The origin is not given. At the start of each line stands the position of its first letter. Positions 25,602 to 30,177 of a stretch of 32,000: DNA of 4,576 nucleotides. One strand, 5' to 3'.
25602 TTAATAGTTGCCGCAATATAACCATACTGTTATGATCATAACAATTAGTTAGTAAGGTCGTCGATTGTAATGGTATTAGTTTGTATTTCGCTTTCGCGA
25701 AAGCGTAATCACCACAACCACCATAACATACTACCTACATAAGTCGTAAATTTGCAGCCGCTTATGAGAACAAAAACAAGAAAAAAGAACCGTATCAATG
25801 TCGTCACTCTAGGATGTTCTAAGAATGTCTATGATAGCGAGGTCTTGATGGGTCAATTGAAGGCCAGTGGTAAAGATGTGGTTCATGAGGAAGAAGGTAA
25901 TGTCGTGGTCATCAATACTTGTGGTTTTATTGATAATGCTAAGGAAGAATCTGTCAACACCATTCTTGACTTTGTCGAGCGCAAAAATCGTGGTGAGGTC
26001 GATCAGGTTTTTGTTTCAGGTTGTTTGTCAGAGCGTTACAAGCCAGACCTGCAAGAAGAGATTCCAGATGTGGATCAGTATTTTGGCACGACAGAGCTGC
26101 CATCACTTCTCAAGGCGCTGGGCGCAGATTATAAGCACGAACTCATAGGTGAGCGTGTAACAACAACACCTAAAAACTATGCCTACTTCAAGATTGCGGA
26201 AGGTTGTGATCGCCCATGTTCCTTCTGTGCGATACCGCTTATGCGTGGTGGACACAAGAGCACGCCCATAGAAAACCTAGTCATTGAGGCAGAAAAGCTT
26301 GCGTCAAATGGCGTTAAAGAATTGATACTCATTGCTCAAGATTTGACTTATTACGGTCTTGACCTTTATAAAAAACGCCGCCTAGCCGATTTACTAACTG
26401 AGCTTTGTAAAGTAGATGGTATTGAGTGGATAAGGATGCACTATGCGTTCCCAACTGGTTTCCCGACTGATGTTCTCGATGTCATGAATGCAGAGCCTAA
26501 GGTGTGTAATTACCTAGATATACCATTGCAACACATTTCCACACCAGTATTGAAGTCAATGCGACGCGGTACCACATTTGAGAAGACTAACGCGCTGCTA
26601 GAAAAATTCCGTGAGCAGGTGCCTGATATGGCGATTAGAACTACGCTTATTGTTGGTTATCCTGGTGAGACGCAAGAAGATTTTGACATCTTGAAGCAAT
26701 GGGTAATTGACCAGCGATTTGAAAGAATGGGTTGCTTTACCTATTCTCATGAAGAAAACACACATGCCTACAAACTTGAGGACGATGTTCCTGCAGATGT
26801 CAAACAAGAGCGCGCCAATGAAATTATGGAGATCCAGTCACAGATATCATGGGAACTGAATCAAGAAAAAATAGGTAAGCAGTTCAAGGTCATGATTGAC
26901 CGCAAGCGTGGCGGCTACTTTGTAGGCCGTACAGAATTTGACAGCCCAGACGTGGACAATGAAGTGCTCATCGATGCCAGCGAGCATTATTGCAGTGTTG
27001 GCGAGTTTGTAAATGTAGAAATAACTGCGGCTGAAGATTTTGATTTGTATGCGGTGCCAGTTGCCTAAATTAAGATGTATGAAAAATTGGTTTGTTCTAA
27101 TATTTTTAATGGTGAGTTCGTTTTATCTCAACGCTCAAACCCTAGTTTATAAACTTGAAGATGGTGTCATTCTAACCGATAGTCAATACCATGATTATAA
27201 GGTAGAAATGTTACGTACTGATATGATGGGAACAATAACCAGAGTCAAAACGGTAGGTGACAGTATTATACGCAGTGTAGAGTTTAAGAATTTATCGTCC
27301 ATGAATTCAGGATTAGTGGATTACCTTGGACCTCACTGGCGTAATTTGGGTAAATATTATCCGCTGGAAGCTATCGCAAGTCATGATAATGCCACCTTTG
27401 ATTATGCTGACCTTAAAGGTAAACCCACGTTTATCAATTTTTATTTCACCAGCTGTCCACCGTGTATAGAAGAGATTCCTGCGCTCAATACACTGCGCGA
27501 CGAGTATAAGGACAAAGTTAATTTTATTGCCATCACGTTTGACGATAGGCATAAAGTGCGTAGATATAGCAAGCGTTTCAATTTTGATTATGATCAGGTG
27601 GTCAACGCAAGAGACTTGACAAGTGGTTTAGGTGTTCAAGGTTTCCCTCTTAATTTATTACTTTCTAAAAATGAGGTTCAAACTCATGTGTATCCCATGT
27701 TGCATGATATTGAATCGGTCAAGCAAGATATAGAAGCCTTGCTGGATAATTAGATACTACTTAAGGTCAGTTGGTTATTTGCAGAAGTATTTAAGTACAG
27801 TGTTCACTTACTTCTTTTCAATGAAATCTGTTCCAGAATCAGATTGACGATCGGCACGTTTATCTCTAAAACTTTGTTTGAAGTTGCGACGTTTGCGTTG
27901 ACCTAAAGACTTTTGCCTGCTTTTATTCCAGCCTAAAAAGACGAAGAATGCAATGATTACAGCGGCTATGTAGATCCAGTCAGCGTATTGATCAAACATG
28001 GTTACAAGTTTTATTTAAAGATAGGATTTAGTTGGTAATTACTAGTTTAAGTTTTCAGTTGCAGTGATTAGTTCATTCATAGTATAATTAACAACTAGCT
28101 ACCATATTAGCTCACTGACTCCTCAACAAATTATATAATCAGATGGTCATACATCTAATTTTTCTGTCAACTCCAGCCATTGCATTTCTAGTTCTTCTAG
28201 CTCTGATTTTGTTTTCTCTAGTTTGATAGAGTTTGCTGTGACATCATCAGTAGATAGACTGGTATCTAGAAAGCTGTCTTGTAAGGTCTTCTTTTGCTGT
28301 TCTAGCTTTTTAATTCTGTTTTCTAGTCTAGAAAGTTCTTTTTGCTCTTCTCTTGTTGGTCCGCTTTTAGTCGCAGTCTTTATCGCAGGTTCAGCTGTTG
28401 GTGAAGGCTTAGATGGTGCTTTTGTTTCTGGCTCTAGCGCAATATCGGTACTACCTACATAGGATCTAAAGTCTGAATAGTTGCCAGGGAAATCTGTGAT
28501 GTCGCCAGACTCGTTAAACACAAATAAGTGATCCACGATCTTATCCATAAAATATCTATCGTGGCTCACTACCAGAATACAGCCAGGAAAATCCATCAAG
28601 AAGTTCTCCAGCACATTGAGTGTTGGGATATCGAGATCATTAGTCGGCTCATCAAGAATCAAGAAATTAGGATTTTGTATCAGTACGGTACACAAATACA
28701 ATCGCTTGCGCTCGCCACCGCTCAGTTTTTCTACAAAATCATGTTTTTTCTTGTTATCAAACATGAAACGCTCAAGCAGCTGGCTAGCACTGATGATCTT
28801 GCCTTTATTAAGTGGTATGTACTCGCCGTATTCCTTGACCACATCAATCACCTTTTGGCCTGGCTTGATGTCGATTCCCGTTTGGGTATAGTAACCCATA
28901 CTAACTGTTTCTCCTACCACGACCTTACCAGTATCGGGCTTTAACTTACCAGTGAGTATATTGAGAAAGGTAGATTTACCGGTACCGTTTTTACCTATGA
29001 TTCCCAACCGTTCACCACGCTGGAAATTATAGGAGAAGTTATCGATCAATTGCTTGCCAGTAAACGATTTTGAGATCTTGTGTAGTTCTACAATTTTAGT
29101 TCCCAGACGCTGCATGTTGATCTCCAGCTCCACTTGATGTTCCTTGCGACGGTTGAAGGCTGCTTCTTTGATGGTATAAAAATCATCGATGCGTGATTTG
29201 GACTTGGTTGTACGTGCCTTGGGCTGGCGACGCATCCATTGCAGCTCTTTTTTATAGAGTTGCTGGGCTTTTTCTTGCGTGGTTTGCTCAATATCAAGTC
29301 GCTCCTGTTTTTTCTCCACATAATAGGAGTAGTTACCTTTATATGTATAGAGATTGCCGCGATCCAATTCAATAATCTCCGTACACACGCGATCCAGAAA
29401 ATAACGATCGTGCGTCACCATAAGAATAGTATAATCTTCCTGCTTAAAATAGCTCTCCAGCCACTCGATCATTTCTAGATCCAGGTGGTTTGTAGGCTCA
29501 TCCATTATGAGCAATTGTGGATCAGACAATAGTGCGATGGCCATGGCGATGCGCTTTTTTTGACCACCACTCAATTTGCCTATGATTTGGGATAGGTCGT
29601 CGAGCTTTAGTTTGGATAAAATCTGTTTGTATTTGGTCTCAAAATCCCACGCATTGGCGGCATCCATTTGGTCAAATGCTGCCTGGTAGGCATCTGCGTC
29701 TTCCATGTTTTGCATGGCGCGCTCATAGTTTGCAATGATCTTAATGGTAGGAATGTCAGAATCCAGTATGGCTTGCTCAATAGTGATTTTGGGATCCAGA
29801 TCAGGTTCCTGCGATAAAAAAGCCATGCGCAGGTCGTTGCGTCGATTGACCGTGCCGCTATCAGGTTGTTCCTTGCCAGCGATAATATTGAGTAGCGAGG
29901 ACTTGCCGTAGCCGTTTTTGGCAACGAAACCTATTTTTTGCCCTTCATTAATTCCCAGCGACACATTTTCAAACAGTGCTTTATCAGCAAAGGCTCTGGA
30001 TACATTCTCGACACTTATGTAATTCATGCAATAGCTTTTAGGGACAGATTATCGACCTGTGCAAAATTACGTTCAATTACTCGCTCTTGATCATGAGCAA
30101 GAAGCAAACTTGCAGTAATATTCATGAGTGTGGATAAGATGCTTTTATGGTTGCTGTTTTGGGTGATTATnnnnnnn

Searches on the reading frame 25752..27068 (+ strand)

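Call 10: search_protein_families(library=pfam, proteins=[window:25752-27068:+])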
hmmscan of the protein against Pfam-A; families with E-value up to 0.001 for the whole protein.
window:25752-27068:+ (438 aa): 3 families
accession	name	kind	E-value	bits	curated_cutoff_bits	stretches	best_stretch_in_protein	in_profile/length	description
PF00919.26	UPF0004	-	1.8e-24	86.1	27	1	14-112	1-98/98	Uncharacterized protein family UPF0004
PF18693.7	TRAM_2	-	3.4e-20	72.4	27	1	374-437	1-63/63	TRAM domain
PF04055.27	Radical_SAM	-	3.9e-20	73.1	29.5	1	148-315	3-163/166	Radical SAM superfamily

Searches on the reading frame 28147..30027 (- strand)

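Call 10: search_protein_families(library=pfam, proteins=[window:28147-30027:-])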
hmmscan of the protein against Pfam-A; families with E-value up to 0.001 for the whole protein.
window:28147-30027:- (626 aa): 9 families
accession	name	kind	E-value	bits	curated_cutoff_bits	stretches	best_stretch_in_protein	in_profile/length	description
PF00005.33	ABC_tran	-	1.4e-51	175.2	25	2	20-180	2-137/137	ABC transporter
PF12848.13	ABC_tran_Xtn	-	1.5e-13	51.1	25.9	1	219-297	1-81/85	ABC transporter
PF16326.10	ABC_tran_CTD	-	1.6e-11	44.7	32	1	558-622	3-69/69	ABC transporter C-terminal domain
PF13304.12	AAA_21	-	1e-10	42.6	27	1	86-212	137-304/304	AAA domain, putative AbiEii toxin, Type IV TA system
PF02463.25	SMC_N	-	3.2e-08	33.7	40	0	132-213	135-204/220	RecF/RecN/SMC N terminal domain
PF03193.22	RsgA_GTPase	-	4.6e-06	27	30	0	323-383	92-149/174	RsgA GTPase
PF01926.29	MMR_HSR1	-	2.3e-05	24.9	21.9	0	341-369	2-29/113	50S ribosome-binding GTPase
PF00006.31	ATP-synt_ab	-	2.5e-05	24.5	29.5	0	333-365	9-41/213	ATP synthase alpha/beta family, nucleotide-binding domain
PF03308.22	MeaB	-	0.00073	19.1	23.1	0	313-370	8-65/273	Methylmalonyl Co-A mutase-associated GTPase MeaB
